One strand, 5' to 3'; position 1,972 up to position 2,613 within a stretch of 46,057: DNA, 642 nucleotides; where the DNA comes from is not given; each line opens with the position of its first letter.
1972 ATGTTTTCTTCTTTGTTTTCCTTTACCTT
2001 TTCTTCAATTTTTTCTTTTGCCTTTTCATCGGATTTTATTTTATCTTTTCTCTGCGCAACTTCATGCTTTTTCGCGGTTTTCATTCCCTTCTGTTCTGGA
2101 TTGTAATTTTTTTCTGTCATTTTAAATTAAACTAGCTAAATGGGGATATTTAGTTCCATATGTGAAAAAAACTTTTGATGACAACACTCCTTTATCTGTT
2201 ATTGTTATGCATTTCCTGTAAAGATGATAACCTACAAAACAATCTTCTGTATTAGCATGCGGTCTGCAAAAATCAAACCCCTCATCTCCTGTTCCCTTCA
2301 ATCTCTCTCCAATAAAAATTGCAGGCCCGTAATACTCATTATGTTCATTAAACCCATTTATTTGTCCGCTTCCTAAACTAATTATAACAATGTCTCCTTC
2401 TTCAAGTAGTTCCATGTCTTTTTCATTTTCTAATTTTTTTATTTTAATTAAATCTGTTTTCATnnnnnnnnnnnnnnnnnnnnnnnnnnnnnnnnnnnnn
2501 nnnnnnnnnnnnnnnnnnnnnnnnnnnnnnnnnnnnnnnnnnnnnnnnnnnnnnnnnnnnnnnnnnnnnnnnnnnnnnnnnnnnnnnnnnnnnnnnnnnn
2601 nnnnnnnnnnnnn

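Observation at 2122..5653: Four non-ribosomal genes translationally coupled inside the uL3-uL4-uL23-uL2-uS19-uL22-uS3 operon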

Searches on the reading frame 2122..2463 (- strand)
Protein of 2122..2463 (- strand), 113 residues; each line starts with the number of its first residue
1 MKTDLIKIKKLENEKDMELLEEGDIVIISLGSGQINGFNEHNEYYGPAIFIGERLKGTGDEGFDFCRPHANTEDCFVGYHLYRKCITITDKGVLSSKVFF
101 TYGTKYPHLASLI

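Call 3: search_protein_families(library=pfam, proteins=[window:2122-2463:-], max_evalue=0.1)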
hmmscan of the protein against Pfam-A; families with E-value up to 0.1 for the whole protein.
window:2122-2463:- (113 aa): 0 families

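Call 4: search_protein_families(library=ncbifam, proteins=[window:2122-2463:-], max_evalue=0.1)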
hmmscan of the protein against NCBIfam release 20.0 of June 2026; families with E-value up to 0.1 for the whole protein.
window:2122-2463:- (113 aa): 0 families

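Call 13: find_encoding_contigs(protein=window:2122-2463:-, flank=5000, max_places=6)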
Protein window:2122-2463:- (113 aa): 8 contigs read that carry it; 6 places shown.
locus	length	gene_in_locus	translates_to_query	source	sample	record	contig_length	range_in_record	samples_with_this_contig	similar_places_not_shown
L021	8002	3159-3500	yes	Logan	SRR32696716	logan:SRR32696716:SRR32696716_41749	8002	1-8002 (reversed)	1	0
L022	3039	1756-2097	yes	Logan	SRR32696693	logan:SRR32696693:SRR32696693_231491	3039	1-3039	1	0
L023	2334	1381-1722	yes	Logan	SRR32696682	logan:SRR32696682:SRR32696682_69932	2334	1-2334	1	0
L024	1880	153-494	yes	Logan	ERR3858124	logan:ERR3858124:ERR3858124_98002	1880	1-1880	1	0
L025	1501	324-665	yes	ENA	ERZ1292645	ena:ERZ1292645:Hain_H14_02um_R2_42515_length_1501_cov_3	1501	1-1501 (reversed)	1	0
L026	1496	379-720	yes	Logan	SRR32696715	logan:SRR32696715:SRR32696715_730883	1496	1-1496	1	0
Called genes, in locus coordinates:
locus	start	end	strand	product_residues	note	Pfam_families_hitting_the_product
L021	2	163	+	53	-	?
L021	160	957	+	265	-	PF00573:Ribosomal_L4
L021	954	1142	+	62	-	-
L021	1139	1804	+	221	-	PF16473:Rv2179c-like (faint), PF00929:RNase_T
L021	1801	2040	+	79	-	PF00276:Ribosomal_L23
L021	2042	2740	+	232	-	PF03947:Ribosomal_L2_C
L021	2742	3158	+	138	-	PF00203:Ribosomal_S19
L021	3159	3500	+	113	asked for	-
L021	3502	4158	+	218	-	PF00237:Ribosomal_L22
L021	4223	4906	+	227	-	PF07650:KH_2, PF00189:Ribosomal_S3_C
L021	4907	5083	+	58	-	PF00831:Ribosomal_L29 (weak)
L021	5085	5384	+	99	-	PF01253:SUI1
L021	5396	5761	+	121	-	PF00366:Ribosomal_S17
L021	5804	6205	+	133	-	PF00238:Ribosomal_L14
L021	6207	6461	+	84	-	-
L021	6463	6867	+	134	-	PF16906:Ribosomal_L26, PF00467:KOW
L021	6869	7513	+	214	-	PF08071:RS4NT (weak), PF00900:Ribosomal_S4e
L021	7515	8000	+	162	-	?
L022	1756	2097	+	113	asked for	-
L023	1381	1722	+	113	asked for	-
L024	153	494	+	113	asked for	-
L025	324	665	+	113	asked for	-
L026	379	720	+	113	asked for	-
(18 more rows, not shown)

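Call 14: find_homologous_proteins(query=window:2122-2463:-, max_evalue=0.01)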
Query window:2122-2463:- (113 aa): 6 proteins with E <= 0.01 among 8 candidates.
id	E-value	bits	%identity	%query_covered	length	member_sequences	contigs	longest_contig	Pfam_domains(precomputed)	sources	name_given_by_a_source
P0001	1.3e-71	256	100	100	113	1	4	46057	-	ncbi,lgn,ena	ncbi:MAG: hypothetical protein AABX28_00395 [Nanoarchaeota archaeon]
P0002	3.5e-45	171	73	100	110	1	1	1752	-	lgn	-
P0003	2.6e-39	152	63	100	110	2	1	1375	-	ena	-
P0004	4.7e-37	144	62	100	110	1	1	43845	-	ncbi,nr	ncbi:hypothetical protein HY449_03095 [Candidatus Pacearchaeota archaeon]|nr:hypothetical protein [C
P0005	3.8e-36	142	63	100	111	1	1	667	-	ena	-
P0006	9.6e-34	134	60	97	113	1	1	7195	-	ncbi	-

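Call 17: find_encoding_contigs(protein=P0004, flank=8000, max_places=3)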
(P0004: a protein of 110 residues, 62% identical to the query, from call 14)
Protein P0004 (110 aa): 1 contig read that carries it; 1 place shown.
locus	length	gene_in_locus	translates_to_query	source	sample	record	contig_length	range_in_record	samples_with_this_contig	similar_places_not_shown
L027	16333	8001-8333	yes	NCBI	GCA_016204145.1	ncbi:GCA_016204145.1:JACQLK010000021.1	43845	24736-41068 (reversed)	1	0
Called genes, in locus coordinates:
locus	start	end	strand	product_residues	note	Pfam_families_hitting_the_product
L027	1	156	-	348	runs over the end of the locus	PF01594:AI-2E_transport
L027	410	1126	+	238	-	-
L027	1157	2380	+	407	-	-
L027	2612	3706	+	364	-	PF10137:CAP12-PCTIR_TIR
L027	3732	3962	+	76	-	PF07927:HicA_toxin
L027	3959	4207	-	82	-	-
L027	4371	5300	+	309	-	PF00297:Ribosomal_L3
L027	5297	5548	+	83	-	-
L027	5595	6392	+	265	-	PF00573:Ribosomal_L4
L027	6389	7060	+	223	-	PF00929:RNase_T (faint), PF16473:Rv2179c-like (weak)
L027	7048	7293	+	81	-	PF00276:Ribosomal_L23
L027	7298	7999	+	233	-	PF03947:Ribosomal_L2_C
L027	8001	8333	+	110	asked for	-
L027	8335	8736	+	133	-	PF00203:Ribosomal_S19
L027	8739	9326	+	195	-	PF00237:Ribosomal_L22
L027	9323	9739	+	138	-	-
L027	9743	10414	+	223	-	PF07650:KH_2, PF00189:Ribosomal_S3_C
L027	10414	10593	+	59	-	-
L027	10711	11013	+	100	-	PF01253:SUI1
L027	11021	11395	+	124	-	PF00366:Ribosomal_S17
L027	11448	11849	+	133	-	PF00238:Ribosomal_L14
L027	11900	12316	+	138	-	PF16906:Ribosomal_L26, PF00467:KOW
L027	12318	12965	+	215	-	PF08071:RS4NT (weak), PF00900:Ribosomal_S4e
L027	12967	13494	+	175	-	PF00281:Ribosomal_L5, PF00673:Ribosomal_L5_C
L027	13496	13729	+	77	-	PF00253:Ribosomal_S14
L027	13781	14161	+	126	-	PF00410:Ribosomal_S8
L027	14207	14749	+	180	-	PF00347:Ribosomal_L6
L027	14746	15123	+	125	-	PF01655:Ribosomal_L32e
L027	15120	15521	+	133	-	PF01280:Ribosomal_L19e, PF25476:Ribosomal_L19e_C (weak)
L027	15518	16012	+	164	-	PF17144:Ribosomal_L5e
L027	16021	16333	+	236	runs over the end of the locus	PF00333:Ribosomal_S5, PF03719:Ribosomal_S5_C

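Call 18: find_encoding_contigs(protein=P0006, flank=8000, max_places=3)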
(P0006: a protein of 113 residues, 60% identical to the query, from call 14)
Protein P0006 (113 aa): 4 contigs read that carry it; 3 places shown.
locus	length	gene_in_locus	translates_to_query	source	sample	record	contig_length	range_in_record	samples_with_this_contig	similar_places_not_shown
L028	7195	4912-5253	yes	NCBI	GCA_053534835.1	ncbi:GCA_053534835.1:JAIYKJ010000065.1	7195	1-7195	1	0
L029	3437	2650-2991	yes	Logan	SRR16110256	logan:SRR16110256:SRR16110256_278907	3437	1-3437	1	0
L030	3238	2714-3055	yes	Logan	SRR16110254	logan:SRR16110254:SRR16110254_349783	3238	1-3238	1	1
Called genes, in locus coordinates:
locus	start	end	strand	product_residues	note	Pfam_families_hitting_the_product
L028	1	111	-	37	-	?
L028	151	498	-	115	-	PF03852:Vsr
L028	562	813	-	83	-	-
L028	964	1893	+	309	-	PF00297:Ribosomal_L3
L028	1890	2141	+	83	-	-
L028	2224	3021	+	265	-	PF00573:Ribosomal_L4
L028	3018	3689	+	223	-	PF00929:RNase_T (weak), PF16473:Rv2179c-like (weak)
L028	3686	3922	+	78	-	PF00276:Ribosomal_L23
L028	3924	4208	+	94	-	-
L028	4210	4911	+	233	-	PF03947:Ribosomal_L2_C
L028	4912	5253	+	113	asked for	-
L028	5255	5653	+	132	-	PF00203:Ribosomal_S19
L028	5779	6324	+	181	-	PF00237:Ribosomal_L22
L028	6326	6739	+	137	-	-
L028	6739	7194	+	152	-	?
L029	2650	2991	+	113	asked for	-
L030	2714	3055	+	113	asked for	-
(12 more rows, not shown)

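Call 19: find_encoding_contigs(protein=P0002, flank=3000, max_places=3)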
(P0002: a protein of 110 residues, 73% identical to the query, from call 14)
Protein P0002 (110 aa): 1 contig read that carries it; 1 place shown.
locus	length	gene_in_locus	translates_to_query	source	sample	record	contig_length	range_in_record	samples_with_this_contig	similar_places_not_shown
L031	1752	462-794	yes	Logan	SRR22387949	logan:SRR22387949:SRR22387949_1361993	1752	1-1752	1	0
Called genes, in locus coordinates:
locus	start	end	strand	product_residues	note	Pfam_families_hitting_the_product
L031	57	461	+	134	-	PF00203:Ribosomal_S19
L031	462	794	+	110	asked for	-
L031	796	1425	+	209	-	PF00237:Ribosomal_L22 (weak)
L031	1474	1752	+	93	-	?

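Call 24: search_protein_families(library=phrogs, proteins=[window:2122-2463:-], max_evalue=0.1)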
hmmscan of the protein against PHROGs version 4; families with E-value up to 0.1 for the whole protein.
window:2122-2463:- (113 aa): 1 family
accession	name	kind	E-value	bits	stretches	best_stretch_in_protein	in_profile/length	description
phrog_12366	-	unknown function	0.024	15.8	1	1-21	1-22/58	-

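Call 25: search_protein_families(library=padloc, proteins=[window:2122-2463:-], max_evalue=0.1)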
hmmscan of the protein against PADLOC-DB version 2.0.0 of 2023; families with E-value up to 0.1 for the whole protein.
window:2122-2463:- (113 aa): 0 families

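Call 57: predict_structure(alignment_id=A4)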
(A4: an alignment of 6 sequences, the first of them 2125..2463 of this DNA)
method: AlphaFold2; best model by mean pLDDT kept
length: 113 residues; sequences in the alignment: 6
mean_pLDDT: 64.5   pTM: 0.59
mean pLDDT of the five models: 64.5, 54.1, 53.4, 52.7, 47.0
residues with pLDDT >= 90: 0; 70-90: 50; 50-70: 46; < 50: 17
segments of 3 or more residues with pLDDT < 50: 1-6, 38-41, 106-108, 110-113
pLDDT, mean of each block of 10 residues (from residue 1): 48 76 73 54 60 70 71 67 76 68 54 36
secondary structure, 60 per line:
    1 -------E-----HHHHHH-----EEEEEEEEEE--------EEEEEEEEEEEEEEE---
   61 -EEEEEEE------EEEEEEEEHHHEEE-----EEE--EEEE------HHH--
elements in order: H14-19 E25-34 E43-57 E62-68 E75-82 E86-88 E94-96 E99-102

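Call 58: search_protein_representatives(alignment_id=A4)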
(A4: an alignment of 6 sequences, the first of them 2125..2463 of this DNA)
Query: 6 sequences, 110 profile positions. Proteins with E-value up to 0.001 (for the whole library): 6; up to 1e-10: 6; up to 1e-30: 2. The best 6 are listed.
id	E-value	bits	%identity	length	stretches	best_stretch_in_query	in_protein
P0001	3.0e-54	197.8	-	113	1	1-110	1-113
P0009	1.7e-31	124.6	-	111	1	1-109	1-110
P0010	2.9e-28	114.2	-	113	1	1-107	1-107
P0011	3.3e-28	114.0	-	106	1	1-101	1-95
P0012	6.6e-26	106.6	-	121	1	6-107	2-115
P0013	3.8e-23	97.7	-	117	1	4-107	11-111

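Call 60: find_encoding_contigs(protein=P0013, flank=6000, max_places=3)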
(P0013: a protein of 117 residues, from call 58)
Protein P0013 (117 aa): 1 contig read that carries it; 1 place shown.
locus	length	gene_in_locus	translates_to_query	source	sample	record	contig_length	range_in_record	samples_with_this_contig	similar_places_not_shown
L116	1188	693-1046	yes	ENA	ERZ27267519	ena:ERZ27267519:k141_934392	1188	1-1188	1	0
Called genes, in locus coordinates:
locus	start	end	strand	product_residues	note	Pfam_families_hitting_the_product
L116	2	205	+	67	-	?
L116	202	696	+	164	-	PF17144:Ribosomal_L5e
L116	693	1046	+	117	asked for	-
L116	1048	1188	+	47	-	?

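Call 61: find_encoding_contigs(protein=P0012, flank=6000, max_places=3)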
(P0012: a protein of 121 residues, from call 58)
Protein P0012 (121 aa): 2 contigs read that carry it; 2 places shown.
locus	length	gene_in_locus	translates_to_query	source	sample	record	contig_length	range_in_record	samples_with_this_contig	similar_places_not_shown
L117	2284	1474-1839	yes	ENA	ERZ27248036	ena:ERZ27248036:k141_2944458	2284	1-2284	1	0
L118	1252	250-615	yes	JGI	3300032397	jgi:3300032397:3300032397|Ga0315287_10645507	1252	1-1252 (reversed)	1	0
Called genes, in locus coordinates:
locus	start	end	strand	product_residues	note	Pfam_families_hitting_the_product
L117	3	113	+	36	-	?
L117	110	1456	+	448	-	PF01425:Amidase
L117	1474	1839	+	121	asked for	-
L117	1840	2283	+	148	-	?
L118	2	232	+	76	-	?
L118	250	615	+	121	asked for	-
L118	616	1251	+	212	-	?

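Call 62: find_encoding_contigs(protein=P0010, flank=6000, max_places=3)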
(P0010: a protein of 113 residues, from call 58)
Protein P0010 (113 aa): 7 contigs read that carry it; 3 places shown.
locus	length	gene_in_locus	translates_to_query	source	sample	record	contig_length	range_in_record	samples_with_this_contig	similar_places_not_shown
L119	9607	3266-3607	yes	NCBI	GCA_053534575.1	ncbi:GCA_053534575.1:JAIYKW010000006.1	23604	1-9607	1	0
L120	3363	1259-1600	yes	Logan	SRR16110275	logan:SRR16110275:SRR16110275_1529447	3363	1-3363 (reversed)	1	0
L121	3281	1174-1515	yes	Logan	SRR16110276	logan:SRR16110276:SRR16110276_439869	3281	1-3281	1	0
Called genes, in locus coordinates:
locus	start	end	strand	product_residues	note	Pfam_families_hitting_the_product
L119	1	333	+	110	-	?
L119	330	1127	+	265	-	PF00573:Ribosomal_L4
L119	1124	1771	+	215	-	PF00929:RNase_T, PF16473:Rv2179c-like (faint)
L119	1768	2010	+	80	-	PF00276:Ribosomal_L23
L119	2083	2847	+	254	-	PF03947:Ribosomal_L2_C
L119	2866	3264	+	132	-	PF00203:Ribosomal_S19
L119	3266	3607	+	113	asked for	-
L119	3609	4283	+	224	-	PF00237:Ribosomal_L22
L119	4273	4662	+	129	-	-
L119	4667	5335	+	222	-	PF07650:KH_2, PF00189:Ribosomal_S3_C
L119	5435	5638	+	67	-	PF00831:Ribosomal_L29 (weak)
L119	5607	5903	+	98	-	PF01253:SUI1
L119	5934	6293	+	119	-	PF00366:Ribosomal_S17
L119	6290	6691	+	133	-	PF00238:Ribosomal_L14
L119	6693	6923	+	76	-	PF13412:HTH_24 (weak)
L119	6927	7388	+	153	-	PF16906:Ribosomal_L26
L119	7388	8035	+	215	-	PF08071:RS4NT (weak), PF00900:Ribosomal_S4e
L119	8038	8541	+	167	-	PF00281:Ribosomal_L5, PF00673:Ribosomal_L5_C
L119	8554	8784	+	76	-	PF00253:Ribosomal_S14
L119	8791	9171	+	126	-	PF00410:Ribosomal_S8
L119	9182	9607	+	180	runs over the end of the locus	PF00347:Ribosomal_L6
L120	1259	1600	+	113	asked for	-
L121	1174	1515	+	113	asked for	-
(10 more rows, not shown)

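Call 63: find_encoding_contigs(protein=P0011, flank=6000, max_places=3)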
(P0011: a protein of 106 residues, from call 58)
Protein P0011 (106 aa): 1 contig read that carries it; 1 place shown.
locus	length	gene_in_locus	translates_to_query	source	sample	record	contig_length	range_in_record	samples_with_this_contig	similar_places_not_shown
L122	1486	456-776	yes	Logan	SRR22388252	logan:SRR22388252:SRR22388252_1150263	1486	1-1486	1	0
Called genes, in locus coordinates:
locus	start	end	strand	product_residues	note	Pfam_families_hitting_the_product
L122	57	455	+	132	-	PF00203:Ribosomal_S19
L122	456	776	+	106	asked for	-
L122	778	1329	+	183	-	PF00237:Ribosomal_L22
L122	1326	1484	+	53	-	?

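Call 64: find_encoding_contigs(protein=P0009, flank=6000, max_places=3)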
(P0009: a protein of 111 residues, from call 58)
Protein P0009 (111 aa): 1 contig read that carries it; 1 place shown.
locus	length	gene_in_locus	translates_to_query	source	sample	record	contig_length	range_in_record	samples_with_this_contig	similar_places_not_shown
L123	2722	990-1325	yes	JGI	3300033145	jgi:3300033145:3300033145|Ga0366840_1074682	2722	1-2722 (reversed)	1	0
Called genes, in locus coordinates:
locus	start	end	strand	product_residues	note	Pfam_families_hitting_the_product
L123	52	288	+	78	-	PF00276:Ribosomal_L23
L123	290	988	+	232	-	PF03947:Ribosomal_L2_C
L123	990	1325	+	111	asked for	-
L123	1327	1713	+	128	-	PF00203:Ribosomal_S19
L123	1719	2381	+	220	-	PF00237:Ribosomal_L22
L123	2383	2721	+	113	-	?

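Call 66: fold_search(model_id=the predicted structure, library=pdb)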
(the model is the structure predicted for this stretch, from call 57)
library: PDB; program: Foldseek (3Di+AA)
matches with E <= 10: 146; with E <= 0.001: 0
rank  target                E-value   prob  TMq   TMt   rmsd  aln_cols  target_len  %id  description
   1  8k6t                  3.7e-01  0.06  0.16  0.14  13.0       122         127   13  The minor pilin structure of FctB3 in Streptococcus (released 2023-12-06)
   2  1rd3_D                7.0e-01  0.23  0.37  0.21   6.9       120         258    9  2.5A Structure of Anticoagulant Thrombin Variant E217K (released 2004-05-04)
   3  3q69                  9.9e-01  0.03  0.14  0.15  16.8        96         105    6  X-ray crystal structure of a MucBP domain of the protein LBA1460 from Lactobacillus acidophilus, Northeast structural ge (released 2011-04-06)
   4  5m1j_A1               1.0e+00  0.09  0.28  0.11  11.1       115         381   12  Nonstop ribosomal complex bound with Dom34 and Hbs1 (released 2017-01-18)
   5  7nvg_W3               1.2e+00  0.07  0.26  0.15  29.1       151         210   10  Salmonella flagellar basal body refined in C1 map (released 2021-05-05)
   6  2x1j                  1.3e+00  0.09  0.28  0.17  13.1        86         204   10  H71A mutant of the antibiotic resistance protein NimA from Deinococcus radiodurans (released 2010-11-17)
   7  7kd9_C                2.1e+00  0.02  0.15  0.09  12.5       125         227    8  Crystal Structure of Gallic Acid Decarboxylase from Arxula adeninivorans (released 2021-02-17)
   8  3lyy_A                2.1e+00  0.01  0.15  0.16  14.8       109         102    9  Crystal structure of the MucBP domain of the adhesion protein PEPE_0118 from Pediococcus pentosaceus. Northeast Struct (released 2010-04-07)
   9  1yln                  2.2e+00  0.10  0.31  0.17  11.7       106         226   10  The Crystal Structure of the Protein of Unknown Function VCA0042 from Vibrio cholerae O1 (released 2005-03-08)
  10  2x1k                  2.2e+00  0.06  0.25  0.16  13.1        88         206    8  H71S mutant of the antibiotic resistance protein NimA from Deinococcus radiodurans (released 2010-11-17)
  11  7kd9_B                2.2e+00  0.03  0.16  0.10  13.4        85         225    9  Crystal Structure of Gallic Acid Decarboxylase from Arxula adeninivorans (released 2021-02-17)
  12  3hki_B                2.4e+00  0.11  0.33  0.18   6.3        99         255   10  Crystal structure of murine thrombin mutant W215A/E217A in complex with the extracellular fragment of human PAR1 (released 2009-07-07)
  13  1rd3_B                2.4e+00  0.11  0.33  0.18   6.4       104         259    9  2.5A Structure of Anticoagulant Thrombin Variant E217K (released 2004-05-04)
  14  3nz3                  2.4e+00  0.02  0.16  0.17  17.1        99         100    4  Crystal structure of the mucin-binding domain of Spr1345 from Streptococcus pneumoniae (released 2011-04-20)
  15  4c5g_A                2.5e+00  0.14  0.35  0.11   9.6        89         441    8  Crystal structure of the minimal Pho-Sfmbt complex (P6122 spacegroup) (released 2013-11-13)
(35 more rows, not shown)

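Call 82: search_protein_families(library=pfam, proteins=[L118:616-1251:+, L117:1840-2283:+, L118:2-232:+, L116:1048-1188:+, L119:4273-4662:+, L119:6693-6923:+, L021:6207-6461:+], max_evalue=0.01)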
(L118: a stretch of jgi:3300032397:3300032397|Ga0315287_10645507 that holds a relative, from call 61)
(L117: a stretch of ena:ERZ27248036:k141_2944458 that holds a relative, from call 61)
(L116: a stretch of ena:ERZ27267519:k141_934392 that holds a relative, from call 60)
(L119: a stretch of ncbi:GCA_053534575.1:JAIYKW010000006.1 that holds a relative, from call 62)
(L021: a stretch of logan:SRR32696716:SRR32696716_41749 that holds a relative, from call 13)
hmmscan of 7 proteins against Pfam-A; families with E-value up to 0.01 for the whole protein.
L118:616-1251:+ (212 aa): 1 family
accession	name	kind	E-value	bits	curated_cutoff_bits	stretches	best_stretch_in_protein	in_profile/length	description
PF01368.27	DHH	-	4.9e-10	40.2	28.1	1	24-135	6-103/125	DHH family, N-terminal domain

L117:1840-2283:+ (148 aa): 1 family
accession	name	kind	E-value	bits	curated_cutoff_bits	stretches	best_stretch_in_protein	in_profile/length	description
PF01368.27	DHH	-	2.7e-10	41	28.1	1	24-135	6-103/125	DHH family, N-terminal domain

L118:2-232:+ (76 aa): 1 family
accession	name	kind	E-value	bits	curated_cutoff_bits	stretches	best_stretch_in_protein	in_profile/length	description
PF01425.27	Amidase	-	2.6e-10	40.4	27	1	1-68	370-444/445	Amidase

L116:1048-1188:+ (47 aa): 0 families

L119:4273-4662:+ (129 aa): 0 families

L119:6693-6923:+ (76 aa): 10 families
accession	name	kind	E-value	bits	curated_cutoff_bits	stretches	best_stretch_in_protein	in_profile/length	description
PF13412.12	HTH_24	-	1.4e-05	25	21.9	1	7-45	8-46/48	Winged helix-turn-helix DNA-binding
PF01022.26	HTH_5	-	6.7e-05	23.1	22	1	8-45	8-44/47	Bacterial regulatory protein, arsR family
PF13551.12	HTH_29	-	0.00011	22.7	28.1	1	19-53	15-51/64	Winged helix-turn helix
PF01978.25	TrmB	-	0.00054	20.2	25.6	1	10-52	17-58/68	Sugar-specific transcriptional regulator TrmB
PF01047.28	MarR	-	0.00059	20.1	24.6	1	6-51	7-52/59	MarR family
PF14493.12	HTH_40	-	0.00069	20.3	27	1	4-44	2-40/89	Helix-turn-helix domain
PF13545.12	HTH_Crp_2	-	0.00075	19.9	27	1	21-48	27-55/70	Crp-like helix-turn-helix domain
PF24034.1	DUF7343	-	0.00081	19.6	27.6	1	3-46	4-48/62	Domain of unknown function (DUF7343)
PF12840.13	HTH_20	-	0.0012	19.2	27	1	12-46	14-48/51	Helix-turn-helix domain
PF13730.12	HTH_36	-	0.0013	18.9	25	1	21-46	30-55/55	Helix-turn-helix domain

L021:6207-6461:+ (84 aa): 0 families

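Call 88: find_related_loci(query=A4, collection=viral_contigs, flank=5000)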
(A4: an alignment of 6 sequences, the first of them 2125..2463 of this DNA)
Query A4 (113 aa) in viral_contigs; peptide patterns used: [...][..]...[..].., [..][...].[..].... (x = any residue, [..] = any of these).
469 stretches matched a pattern, but none encodes a relative of the query by tblastn (E <= 1e-3).
